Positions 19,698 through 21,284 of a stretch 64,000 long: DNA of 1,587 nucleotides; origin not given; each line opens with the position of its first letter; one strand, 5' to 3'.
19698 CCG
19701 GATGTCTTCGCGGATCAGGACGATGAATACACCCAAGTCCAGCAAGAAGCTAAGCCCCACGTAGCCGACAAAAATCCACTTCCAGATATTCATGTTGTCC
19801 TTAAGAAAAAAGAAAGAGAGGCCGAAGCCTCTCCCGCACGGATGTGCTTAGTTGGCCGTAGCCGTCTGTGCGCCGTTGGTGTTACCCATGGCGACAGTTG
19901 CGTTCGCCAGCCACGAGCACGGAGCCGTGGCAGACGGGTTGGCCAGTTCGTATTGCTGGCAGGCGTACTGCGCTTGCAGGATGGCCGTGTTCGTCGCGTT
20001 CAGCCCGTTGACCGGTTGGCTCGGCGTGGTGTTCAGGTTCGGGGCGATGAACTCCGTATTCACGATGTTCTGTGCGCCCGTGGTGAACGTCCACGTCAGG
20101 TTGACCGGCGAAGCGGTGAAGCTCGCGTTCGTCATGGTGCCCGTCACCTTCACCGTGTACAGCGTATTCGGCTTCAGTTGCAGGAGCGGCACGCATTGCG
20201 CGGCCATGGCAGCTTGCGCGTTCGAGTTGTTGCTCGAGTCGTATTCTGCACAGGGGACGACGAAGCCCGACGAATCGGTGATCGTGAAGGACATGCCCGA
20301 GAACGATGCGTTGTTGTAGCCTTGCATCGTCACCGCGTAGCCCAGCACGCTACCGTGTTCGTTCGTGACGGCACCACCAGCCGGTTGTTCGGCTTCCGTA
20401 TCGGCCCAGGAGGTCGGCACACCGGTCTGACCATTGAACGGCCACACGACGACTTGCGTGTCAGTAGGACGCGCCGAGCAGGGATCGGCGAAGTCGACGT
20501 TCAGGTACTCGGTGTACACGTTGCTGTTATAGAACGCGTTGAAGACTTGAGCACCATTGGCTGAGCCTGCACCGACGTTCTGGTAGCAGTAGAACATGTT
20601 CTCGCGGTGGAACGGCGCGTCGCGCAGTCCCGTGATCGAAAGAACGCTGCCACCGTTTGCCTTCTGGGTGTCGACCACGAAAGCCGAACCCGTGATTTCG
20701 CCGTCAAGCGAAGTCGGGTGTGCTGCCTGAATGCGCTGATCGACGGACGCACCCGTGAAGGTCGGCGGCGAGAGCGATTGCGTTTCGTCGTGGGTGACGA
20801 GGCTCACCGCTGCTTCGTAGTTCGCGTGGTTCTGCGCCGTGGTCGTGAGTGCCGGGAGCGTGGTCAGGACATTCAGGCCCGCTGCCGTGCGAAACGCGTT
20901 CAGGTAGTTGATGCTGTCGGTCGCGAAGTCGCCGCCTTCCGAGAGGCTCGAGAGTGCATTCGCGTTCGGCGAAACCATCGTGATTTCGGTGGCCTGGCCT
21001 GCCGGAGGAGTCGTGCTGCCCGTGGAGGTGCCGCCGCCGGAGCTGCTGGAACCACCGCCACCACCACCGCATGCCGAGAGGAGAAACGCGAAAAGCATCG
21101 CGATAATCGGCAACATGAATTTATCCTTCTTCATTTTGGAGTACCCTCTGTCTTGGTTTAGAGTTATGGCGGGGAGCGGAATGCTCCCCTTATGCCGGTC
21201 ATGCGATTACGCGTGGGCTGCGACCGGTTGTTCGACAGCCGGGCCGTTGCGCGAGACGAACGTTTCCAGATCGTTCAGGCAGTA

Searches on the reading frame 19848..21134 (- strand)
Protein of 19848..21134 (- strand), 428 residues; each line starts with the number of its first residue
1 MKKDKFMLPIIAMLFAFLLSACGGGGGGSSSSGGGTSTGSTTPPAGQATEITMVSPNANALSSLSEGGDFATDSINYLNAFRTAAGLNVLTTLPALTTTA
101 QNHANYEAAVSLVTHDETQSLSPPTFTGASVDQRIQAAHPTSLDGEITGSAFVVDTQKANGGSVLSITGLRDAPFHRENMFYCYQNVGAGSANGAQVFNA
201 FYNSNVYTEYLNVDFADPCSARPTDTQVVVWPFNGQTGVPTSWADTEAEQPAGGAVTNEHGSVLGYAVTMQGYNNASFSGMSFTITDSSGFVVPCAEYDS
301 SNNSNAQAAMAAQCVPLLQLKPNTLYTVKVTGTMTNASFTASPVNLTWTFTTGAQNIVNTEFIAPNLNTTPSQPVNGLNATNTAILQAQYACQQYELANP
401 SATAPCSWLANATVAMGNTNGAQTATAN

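Call 20: search_protein_families(library=phrogs, proteins=[window:19848-21134:-], max_evalue=0.001)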
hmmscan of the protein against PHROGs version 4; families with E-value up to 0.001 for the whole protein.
window:19848-21134:- (428 aa): 0 families

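Call 21: search_protein_families(library=pfam, proteins=[window:19848-21134:-], max_evalue=0.01)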
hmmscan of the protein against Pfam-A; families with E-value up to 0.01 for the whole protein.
window:19848-21134:- (428 aa): 2 families
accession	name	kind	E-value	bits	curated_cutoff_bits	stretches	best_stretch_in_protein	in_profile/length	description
PF13205.12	Big_5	-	0.002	19.2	23.6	1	307-352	61-105/105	Bacterial Ig-like domain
PF00188.32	CAP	-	0.0027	19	21.1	1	76-194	2-105/117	Cysteine-rich secretory protein family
